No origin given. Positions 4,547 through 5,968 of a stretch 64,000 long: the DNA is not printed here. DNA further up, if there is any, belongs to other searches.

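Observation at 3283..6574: Candidate archaeal teichoic-acid-like pathway built from non-canonical enzymes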

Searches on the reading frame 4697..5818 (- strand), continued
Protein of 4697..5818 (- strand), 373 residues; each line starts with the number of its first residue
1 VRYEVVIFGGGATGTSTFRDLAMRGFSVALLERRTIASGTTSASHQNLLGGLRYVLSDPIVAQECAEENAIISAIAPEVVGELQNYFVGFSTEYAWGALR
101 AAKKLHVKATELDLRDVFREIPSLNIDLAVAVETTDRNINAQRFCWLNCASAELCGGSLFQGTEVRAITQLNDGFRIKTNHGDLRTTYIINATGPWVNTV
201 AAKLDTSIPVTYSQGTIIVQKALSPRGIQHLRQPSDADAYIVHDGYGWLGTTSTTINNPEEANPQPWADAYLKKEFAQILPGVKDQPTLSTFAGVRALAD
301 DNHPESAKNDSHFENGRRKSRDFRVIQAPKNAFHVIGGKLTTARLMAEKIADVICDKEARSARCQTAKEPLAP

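Call 49: search_solved_structures(query=A1, max_evalue=0.00001, show_alignments=2)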
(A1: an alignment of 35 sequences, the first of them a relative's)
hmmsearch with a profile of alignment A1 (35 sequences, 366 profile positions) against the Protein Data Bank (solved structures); distinct sequences matched with E-value up to 0.00001: 33.
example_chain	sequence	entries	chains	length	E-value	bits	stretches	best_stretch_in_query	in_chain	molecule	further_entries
3da1_A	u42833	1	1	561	2e-33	119.2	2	178-362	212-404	Glycerol-3-phosphate dehydrogenase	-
2qcu_A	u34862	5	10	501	1.3e-28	103.3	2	125-347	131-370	Aerobic glycerol-3-phosphate dehydrogenase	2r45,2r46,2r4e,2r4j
2rgh_A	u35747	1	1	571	2.1e-21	79.6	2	3-80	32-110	Alpha-Glycerophosphate Oxidase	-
1y56_B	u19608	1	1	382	8.4e-21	77.6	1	3-298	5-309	sarcosine oxidase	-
2rgo_A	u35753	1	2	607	1.1e-18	70.7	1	3-80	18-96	Alpha-Glycerophosphate Oxidase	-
4ysh_A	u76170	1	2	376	8.7e-16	61.1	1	143-300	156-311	Glycine oxidase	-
7cyx_A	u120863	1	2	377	2.8e-15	59.4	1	2-45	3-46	Glycine oxidase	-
1ryi_A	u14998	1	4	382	2.8e-12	49.6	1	136-307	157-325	GLYCINE OXIDASE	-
3if9_A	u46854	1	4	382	2.9e-12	49.5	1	136-306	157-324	Glycine oxidase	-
9woz_A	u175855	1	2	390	3e-12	49.5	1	136-307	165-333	Glycine oxidase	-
1ng3_A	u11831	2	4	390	6.5e-12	48.4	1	136-306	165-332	Glycine oxidase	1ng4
3bhf_A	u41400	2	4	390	1.2e-09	40.9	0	93-212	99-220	Monomeric sarcosine oxidase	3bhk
1l9c_A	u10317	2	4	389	1.5e-09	40.6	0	93-212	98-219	Monomeric Sarcosine Oxidase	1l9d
1el5_A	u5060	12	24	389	1.5e-09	40.6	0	93-212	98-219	SARCOSINE OXIDASE | SARCOSINE OXIDE | Monomeric sarcosine oxidase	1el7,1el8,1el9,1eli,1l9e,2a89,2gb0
3m12_A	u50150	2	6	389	1.5e-09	40.6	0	93-212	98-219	Monomeric Sarcosine Oxidase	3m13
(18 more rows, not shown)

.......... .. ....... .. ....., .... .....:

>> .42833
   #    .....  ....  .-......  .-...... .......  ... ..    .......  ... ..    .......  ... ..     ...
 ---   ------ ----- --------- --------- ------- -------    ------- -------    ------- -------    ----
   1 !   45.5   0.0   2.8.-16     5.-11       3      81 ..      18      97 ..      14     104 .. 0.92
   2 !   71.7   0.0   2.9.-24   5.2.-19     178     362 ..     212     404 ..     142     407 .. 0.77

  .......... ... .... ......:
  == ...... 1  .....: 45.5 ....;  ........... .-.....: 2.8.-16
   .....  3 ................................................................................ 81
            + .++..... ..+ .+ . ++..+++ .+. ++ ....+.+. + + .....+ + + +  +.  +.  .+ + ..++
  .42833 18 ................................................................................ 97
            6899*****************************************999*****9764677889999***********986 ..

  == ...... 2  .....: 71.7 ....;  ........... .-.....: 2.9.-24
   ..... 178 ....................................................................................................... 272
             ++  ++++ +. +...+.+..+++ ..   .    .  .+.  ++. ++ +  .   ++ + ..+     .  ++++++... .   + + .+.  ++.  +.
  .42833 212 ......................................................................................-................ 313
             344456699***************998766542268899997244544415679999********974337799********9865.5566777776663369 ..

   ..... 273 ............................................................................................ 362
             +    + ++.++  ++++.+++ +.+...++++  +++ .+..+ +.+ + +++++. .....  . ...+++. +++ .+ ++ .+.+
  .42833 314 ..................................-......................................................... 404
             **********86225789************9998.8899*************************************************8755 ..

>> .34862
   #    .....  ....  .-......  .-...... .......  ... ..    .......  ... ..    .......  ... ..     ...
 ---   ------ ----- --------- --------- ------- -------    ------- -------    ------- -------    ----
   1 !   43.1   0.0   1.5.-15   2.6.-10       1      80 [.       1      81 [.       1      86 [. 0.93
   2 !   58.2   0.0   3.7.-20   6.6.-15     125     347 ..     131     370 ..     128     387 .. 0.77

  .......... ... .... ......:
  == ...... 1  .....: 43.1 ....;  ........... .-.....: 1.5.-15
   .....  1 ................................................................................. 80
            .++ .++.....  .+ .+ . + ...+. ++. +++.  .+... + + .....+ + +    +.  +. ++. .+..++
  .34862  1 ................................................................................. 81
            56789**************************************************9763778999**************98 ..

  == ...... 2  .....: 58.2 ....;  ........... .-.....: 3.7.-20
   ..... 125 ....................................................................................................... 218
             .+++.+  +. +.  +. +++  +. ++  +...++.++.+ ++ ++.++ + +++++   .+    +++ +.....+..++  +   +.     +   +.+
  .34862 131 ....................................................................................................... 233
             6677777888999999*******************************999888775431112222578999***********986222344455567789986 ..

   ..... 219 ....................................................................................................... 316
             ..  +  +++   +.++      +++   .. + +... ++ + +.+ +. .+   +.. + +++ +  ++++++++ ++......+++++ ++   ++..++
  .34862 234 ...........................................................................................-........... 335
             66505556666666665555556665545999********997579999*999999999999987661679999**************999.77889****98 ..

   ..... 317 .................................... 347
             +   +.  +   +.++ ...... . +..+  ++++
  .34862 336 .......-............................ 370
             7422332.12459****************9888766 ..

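Call 54: predict_structure(alignment_id=A1)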
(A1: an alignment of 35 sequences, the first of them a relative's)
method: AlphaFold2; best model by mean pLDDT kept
length: 373 residues; sequences in the alignment: 35
mean_pLDDT: 91.9   pTM: 0.90
mean pLDDT of the five models: 91.9, 91.8, 91.7, 89.8, 89.7
residues with pLDDT >= 90: 312; 70-90: 38; 50-70: 9; < 50: 14
segments of 3 or more residues with pLDDT < 50: 302-314
pLDDT, mean of each block of 10 residues (from residue 1): 98 98 98 94 90 92 95 95 96 97 97 98 98 96 97 98 97 96 98 95 94 94 96 92 94 85 94 97 97 89 40 48 89 93 95 95 93 77
secondary structure, 60 per line:
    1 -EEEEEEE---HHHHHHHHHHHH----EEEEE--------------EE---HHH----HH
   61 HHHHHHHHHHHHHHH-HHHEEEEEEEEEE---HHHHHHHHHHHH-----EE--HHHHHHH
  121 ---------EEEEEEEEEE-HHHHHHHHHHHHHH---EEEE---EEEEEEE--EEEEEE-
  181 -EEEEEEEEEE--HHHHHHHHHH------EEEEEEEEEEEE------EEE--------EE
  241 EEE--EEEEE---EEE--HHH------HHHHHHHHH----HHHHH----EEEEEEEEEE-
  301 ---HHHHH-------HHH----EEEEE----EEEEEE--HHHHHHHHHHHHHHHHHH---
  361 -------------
elements in order: E2-8 H12-23 E28-32 H59-75 E80-89 H93-104 H114-120 E130-139 H141-154 E158-161 E165-171 E174-179 E182-191 H194-203 E210-221 E228-230 E239-243 E246-250 E254-256 H268-276 H281-285 E290-299 H304-308 E323-327 E332-337 H340-357

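Call 60: fold_search(model_id=the predicted structure, library=pdb)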
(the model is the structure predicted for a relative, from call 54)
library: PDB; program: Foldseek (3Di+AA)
matches with E <= 10: 1981; with E <= 0.001: 1343
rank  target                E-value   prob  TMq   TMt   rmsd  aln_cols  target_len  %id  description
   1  4ysh_B                9.1e-29  1.00  0.77  0.78   5.6       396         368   19  Crystal structure of glycine oxidase from Geobacillus kaustophilus (released 2016-03-23)
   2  9a53_A                6.1e-28  1.00  0.82  0.57   3.5       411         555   22  Integrative model of GLPD-ATPF by crosslinking MS and deep learning (released 2024-09-18)
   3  4ysh_A                6.7e-26  1.00  0.76  0.76   5.3       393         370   19  Crystal structure of glycine oxidase from Geobacillus kaustophilus (released 2016-03-23)
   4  2qcu_B                1.8e-25  1.00  0.82  0.62   3.1       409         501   20  Crystal structure of Glycerol-3-phosphate Dehydrogenase from Escherichia coli (released 2008-04-15)
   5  2r4e_A                2.0e-24  1.00  0.83  0.64   3.3       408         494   20  Crystal structure of Escherichia coli Glycerol-3-phosphate Dehydrogenase in complex with DHAP (released 2008-04-29)
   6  2qcu_A                2.2e-24  1.00  0.82  0.63   3.2       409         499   21  Crystal structure of Glycerol-3-phosphate Dehydrogenase from Escherichia coli (released 2008-04-15)
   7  2rgo_B                3.2e-24  1.00  0.81  0.58   4.5       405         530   21  Structure of Alpha-Glycerophosphate Oxidase from Streptococcus sp.: A Template for the Mitochondrial Alpha-Glycerophos (released 2008-01-15)
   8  7cyx_A                3.8e-24  1.00  0.72  0.74   6.1       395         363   19  Crystal strcuture of Glycine oxidase from Bacillus cereus ATCC 14579 (released 2020-10-14)
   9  2r45_A                5.8e-24  1.00  0.82  0.63   3.3       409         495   20  Crystal structure of Escherichia coli Glycerol-3-phosphate Dehydrogenase in complex with 2-phospho-d-glyceric acid (released 2008-04-15)
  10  2rgo_A                7.8e-24  1.00  0.81  0.56   4.6       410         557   21  Structure of Alpha-Glycerophosphate Oxidase from Streptococcus sp.: A Template for the Mitochondrial Alpha-Glycerophos (released 2008-01-15)
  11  2r4j_B                3.3e-23  1.00  0.81  0.62   3.4       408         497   19  Crystal structure of Escherichia coli SeMet substituted Glycerol-3-phosphate Dehydrogenase in complex with DHAP (released 2008-06-03)
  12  2rgh                  3.7e-23  1.00  0.81  0.57   3.3       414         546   19  Structure of Alpha-Glycerophosphate Oxidase from Streptococcus sp.: A Template for the Mitochondrial Alpha-Glycerophosph (released 2008-01-15)
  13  3hzl                  1.2e-22  1.00  0.71  0.68   5.4       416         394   18  Tyr258Phe mutant of NikD, an unusual amino acid oxidase essential for nikkomycin biosynthesis: open form at 1.55A resolu (released 2009-10-20)
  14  1y56_B                1.3e-22  1.00  0.76  0.76   3.7       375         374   20  Crystal structure of L-proline dehydrogenase from P.horikoshii (released 2005-07-26)
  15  3if9_D                3.1e-22  1.00  0.73  0.75   4.3       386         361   16  Crystal structure of Glycine Oxidase G51S/A54R/H244A mutant in complex with inhibitor glycolate (released 2009-10-27)
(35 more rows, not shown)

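Call 68: search_protein_families(library=pfam, proteins=[L012:1243-2697:+, L012:4558-5361:+, L012:5358-6524:+, L012:6521-8713:-, L012:8700-9773:-, L013:2583-3503:-, L013:3631-4818:-, L013:4910-5899:-, L013:5993-7231:-, L013:26-478:+], max_evalue=0.001)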
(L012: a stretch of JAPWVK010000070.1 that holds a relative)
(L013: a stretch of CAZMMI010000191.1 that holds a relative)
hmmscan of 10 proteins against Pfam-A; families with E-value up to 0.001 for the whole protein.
L012:1243-2697:+ (484 aa): 3 families
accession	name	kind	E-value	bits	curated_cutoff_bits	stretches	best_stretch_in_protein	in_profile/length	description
PF01943.22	Polysacc_synt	-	6.7e-45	154.1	28.2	1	8-278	2-273/274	Polysaccharide biosynthesis protein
PF13440.11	Polysacc_synt_3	-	3.4e-21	76.2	23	1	33-328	3-292/293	Polysaccharide biosynthesis protein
PF03023.19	MurJ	-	3.5e-06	26.3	27.4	1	83-444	62-438/451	Lipid II flippase MurJ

L012:4558-5361:+ (267 aa): 1 family
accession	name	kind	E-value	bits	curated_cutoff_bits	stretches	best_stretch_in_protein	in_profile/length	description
PF01066.26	CDP-OH_P_transf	-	3.5e-14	53.9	22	1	44-142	3-93/152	CDP-alcohol phosphatidyltransferase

L012:5358-6524:+ (388 aa): 5 families
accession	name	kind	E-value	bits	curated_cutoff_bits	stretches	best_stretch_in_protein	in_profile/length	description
PF00534.26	Glycos_transf_1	-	1.8e-37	128.9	26.4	1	206-365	10-169/172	Glycosyl transferases group 1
PF13692.12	Glyco_trans_1_4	-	7.6e-28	98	27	1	213-354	3-142/142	Glycosyl transferases group 1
PF13439.12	Glyco_transf_4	-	3.2e-14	53.7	28.5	1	26-192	1-168/170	Glycosyltransferase Family 4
PF13524.12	Glyco_trans_1_2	-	4.4e-05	23.9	25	1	230-381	6-141/144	Glycosyl transferase-like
PF20706.3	GT4-conflict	-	7.2e-05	22.4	26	1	207-331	194-323/385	Family 4 Glycosyltransferase in conflict systems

L012:6521-8713:- (730 aa): 1 family
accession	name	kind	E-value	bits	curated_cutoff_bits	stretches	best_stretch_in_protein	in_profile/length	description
PF09971.14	DUF2206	-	3.3e-51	174.7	35.6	1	357-727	2-368/368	Predicted membrane protein (DUF2206)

L012:8700-9773:- (357 aa): 7 families
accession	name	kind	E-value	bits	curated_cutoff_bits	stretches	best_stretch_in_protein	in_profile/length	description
PF00534.26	Glycos_transf_1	-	2.5e-31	108.9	26.4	1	172-327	12-171/172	Glycosyl transferases group 1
PF13692.12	Glyco_trans_1_4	-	1.4e-29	103.6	27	1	176-314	2-142/142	Glycosyl transferases group 1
PF13439.12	Glyco_transf_4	-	4e-20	73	28.5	1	2-159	7-165/170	Glycosyltransferase Family 4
PF13579.12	Glyco_trans_4_4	-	5.1e-11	43.6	29.7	1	2-159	6-158/158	Glycosyl transferase 4-like domain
PF13477.12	Glyco_trans_4_2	-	2e-07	31.7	23.4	1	2-102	12-109/139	Glycosyl transferase 4-like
PF13524.12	Glyco_trans_1_2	-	1.3e-05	25.7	25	1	202-342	10-142/144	Glycosyl transferase-like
PF02350.25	Epimerase_2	-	7.4e-05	22.2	30.6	0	244-326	255-333/347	UDP-N-acetylglucosamine 2-epimerase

L013:2583-3503:- (306 aa): 1 family
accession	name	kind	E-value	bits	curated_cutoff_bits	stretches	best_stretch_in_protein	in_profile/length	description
PF04991.19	LicD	-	1.4e-47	163.1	22.6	1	46-273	1-227/227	LicD family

L013:3631-4818:- (395 aa): 4 families
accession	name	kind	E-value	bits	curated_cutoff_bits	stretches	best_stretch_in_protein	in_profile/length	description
PF00534.26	Glycos_transf_1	-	4.7e-22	78.8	26.4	1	197-367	3-171/172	Glycosyl transferases group 1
PF13692.12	Glyco_trans_1_4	-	8.9e-21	75.1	27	1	211-353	3-141/142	Glycosyl transferases group 1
PF13439.12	Glyco_transf_4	-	1.5e-10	41.8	28.5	1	87-183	61-167/170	Glycosyltransferase Family 4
PF20706.3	GT4-conflict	-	4e-05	23.2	26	1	221-344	211-336/385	Family 4 Glycosyltransferase in conflict systems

L013:4910-5899:- (329 aa): 3 families
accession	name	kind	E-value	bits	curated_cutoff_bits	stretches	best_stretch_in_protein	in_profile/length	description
PF00535.33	Glycos_transf_2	-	3.4e-27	95.9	23.3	1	21-150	1-131/168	Glycosyl transferase family 2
PF10111.15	Glyco_tranf_2_2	-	3.7e-09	36.9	27.3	1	21-248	1-235/276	Glycosyltransferase like family 2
PF13641.12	Glyco_tranf_2_3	-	1.2e-05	25.9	27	1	18-115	2-104/230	Glycosyltransferase like family 2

L013:5993-7231:- (412 aa): 4 families
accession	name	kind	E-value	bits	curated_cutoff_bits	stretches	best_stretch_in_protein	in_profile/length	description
PF00535.33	Glycos_transf_2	-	1.8e-17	64.2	23.3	1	48-158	1-113/168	Glycosyl transferase family 2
PF13641.12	Glyco_tranf_2_3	-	2e-10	41.5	27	1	47-265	3-216/230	Glycosyltransferase like family 2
PF10111.15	Glyco_tranf_2_2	-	8.9e-07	29.1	27.3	1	51-242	6-198/276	Glycosyltransferase like family 2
PF13632.12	Glyco_trans_2_3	-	0.00025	21.4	27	1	128-260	2-123/198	Glycosyl transferase family group 2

L013:26-478:+ (150 aa): 0 families

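Call 78: search_protein_families(library=pfam, proteins=[L009:2533-3690:-, L009:4373-5461:+, L009:5484-6764:+, L009:9277-10302:+, L009:12334-14568:-, L008:1075-1968:+, L008:6985-7956:-, L008:8970-10088:+, L008:10292-11302:-, L006:7351-7980:+], max_evalue=0.001)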
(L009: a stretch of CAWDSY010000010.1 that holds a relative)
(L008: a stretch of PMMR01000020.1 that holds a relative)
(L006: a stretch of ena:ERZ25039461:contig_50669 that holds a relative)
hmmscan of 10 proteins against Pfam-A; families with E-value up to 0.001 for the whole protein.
L009:2533-3690:- (385 aa): 2 families
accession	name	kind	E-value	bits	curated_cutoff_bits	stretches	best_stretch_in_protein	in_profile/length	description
PF10096.14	DUF2334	-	1.8e-11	44.5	26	1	67-271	3-154/203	Uncharacterized protein conserved in bacteria (DUF2334)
PF01522.26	Polysacc_deac_1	-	3.3e-05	24.3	23.1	1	66-244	9-123/124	Polysaccharide deacetylase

L009:4373-5461:+ (362 aa): 5 families
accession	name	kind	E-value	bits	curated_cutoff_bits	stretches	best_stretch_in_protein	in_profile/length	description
PF00534.26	Glycos_transf_1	-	2.9e-25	89.2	26.4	1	179-336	14-167/172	Glycosyl transferases group 1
PF13692.12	Glyco_trans_1_4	-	4.7e-19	69.5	27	1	182-324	3-139/142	Glycosyl transferases group 1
PF13439.12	Glyco_transf_4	-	6e-14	52.9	28.5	1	34-161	44-169/170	Glycosyltransferase Family 4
PF20706.3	GT4-conflict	-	2e-05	24.2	26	1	188-304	207-323/385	Family 4 Glycosyltransferase in conflict systems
PF13524.12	Glyco_trans_1_2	-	0.00026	21.4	25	1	244-347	28-135/144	Glycosyl transferase-like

L009:5484-6764:+ (426 aa): 4 families
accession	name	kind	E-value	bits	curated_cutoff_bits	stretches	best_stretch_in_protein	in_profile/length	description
PF00534.26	Glycos_transf_1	-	3.7e-39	134.4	26.4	1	225-390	2-161/172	Glycosyl transferases group 1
PF13692.12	Glyco_trans_1_4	-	2.7e-35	122.2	27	1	239-386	2-142/142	Glycosyl transferases group 1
PF20706.3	GT4-conflict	-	1.1e-08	35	26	1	191-362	157-323/385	Family 4 Glycosyltransferase in conflict systems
PF13439.12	Glyco_transf_4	-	3.4e-05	24.4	28.5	1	100-216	56-167/170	Glycosyltransferase Family 4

L009:9277-10302:+ (341 aa): 2 families
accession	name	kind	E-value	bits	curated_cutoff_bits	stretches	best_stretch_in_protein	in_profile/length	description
PF00535.33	Glycos_transf_2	-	1.2e-12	48.5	23.3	1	9-139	4-130/168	Glycosyl transferase family 2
PF13641.12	Glyco_tranf_2_3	-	2.7e-07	31.3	27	1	10-215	8-212/230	Glycosyltransferase like family 2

L009:12334-14568:- (744 aa): 1 family
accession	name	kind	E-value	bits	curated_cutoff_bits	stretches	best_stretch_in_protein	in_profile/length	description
PF03984.19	DUF346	-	2.4e-05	24.4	22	1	332-367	4-39/39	Repeat of unknown function (DUF346)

L008:1075-1968:+ (297 aa): 6 families
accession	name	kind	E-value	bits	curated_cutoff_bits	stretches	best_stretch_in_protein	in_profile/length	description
PF13649.12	Methyltransf_25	-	2e-12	48.1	27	1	68-161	1-94/97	Methyltransferase domain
PF13847.12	Methyltransf_31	-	1.5e-11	44.6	27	1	64-161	3-102/145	Methyltransferase domain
PF08241.18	Methyltransf_11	-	7.2e-10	39.8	21.2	1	69-162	1-89/95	Methyltransferase domain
PF08242.18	Methyltransf_12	-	9e-10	39.6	30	1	69-161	1-93/98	Methyltransferase domain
PF13489.12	Methyltransf_23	-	2e-09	37.9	27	1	49-190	7-124/164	Methyltransferase domain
PF08003.17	Methyltransf_9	-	8.7e-06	25.3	23.8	1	46-147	102-198/315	Protein of unknown function (DUF1698)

L008:6985-7956:- (323 aa): 2 families
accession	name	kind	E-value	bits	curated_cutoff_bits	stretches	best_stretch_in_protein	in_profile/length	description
PF00535.33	Glycos_transf_2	-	1.4e-23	84.1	23.3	1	30-187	2-164/168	Glycosyl transferase family 2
PF13641.12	Glyco_tranf_2_3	-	1.8e-05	25.3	27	1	29-178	4-161/230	Glycosyltransferase like family 2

L008:8970-10088:+ (372 aa): 2 families
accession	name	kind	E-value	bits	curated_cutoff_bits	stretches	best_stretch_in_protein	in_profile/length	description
PF10096.14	DUF2334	-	2.7e-14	53.7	26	1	72-281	4-191/203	Uncharacterized protein conserved in bacteria (DUF2334)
PF01522.26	Polysacc_deac_1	-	2.6e-06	27.8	23.1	1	130-210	53-122/124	Polysaccharide deacetylase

L008:10292-11302:- (336 aa): 3 families
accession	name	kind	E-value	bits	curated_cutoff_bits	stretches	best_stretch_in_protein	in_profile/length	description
PF00535.33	Glycos_transf_2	-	4.8e-11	43.3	23.3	1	9-142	4-134/168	Glycosyl transferase family 2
PF13641.12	Glyco_tranf_2_3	-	7.2e-08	33.1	27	1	11-215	9-211/230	Glycosyltransferase like family 2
PF13632.12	Glyco_trans_2_3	-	0.00011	22.6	27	1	92-282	1-188/198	Glycosyl transferase family group 2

L006:7351-7980:+ (209 aa): 1 family
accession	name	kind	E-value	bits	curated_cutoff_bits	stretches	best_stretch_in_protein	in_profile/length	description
PF20202.4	DUF6564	-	1.6e-08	34.9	25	1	4-86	26-116/230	Domain of unknown function (DUF6564)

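Call 79: find_encoding_contigs(protein=P0093, flank=6000, max_places=2)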
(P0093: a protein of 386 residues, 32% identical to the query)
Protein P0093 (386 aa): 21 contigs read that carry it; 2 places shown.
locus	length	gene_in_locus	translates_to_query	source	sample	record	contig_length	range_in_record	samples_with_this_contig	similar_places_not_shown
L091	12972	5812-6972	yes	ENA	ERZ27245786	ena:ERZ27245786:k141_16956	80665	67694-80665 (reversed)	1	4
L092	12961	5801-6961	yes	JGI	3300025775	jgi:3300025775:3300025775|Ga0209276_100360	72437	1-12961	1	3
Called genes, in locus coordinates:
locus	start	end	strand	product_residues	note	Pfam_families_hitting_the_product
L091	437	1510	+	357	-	PF02733:Dak1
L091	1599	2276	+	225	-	PF02734:Dak2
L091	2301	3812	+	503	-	PF00370:FGGY_N, PF02782:FGGY_C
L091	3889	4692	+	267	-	PF01012:ETF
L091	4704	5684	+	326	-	PF01012:ETF, PF00766:ETF_alpha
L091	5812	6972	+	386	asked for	PF00890:FAD_binding_2 (weak), PF01266:DAO, PF01494:FAD_binding_3 (faint), PF07992:Pyr_redox_2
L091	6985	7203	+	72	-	-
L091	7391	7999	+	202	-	-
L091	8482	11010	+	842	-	PF03610:EIIA-man, PF00381:PTS-HPr, PF05524:PEP-utilisers_N, PF00391:PEP-utilizers, PF02896:PEP-utilizers_C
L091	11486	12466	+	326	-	-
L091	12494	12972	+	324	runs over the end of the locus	PF00291:PALP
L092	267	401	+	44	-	-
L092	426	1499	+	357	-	PF02733:Dak1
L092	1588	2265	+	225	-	PF02734:Dak2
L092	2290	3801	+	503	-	PF00370:FGGY_N, PF02782:FGGY_C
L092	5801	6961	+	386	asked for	PF00890:FAD_binding_2 (weak), PF01266:DAO, PF01494:FAD_binding_3 (faint), PF07992:Pyr_redox_2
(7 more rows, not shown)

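Call 80: find_encoding_contigs(protein=P0084, flank=6000, max_places=1)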
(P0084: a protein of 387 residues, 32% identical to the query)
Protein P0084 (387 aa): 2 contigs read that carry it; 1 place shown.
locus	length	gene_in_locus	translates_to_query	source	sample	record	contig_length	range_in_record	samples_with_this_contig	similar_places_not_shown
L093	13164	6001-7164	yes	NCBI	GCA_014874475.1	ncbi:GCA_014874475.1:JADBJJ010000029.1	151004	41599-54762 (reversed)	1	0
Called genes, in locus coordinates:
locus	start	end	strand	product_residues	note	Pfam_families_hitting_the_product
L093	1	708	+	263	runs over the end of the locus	PF00230:MIP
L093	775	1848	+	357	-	PF02733:Dak1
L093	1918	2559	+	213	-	PF02734:Dak2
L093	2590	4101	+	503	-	PF00370:FGGY_N, PF02782:FGGY_C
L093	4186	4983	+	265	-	PF01012:ETF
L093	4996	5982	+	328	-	PF01012:ETF, PF00766:ETF_alpha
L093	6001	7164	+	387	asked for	PF01266:DAO, PF01494:FAD_binding_3 (faint)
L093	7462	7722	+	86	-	-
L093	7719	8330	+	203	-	PF00398:RrnaAD (weak)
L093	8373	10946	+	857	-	PF03610:EIIA-man, PF00381:PTS-HPr, PF05524:PEP-utilisers_N, PF00391:PEP-utilizers, PF02896:PEP-utilizers_C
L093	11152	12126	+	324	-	PF00291:PALP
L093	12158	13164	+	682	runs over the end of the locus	PF02629:CoA_binding, PF13380:CoA_binding_2, PF13607:Succ_CoA_lig, PF19045:Ligase_CoA_2, PF13549:ATP-grasp_5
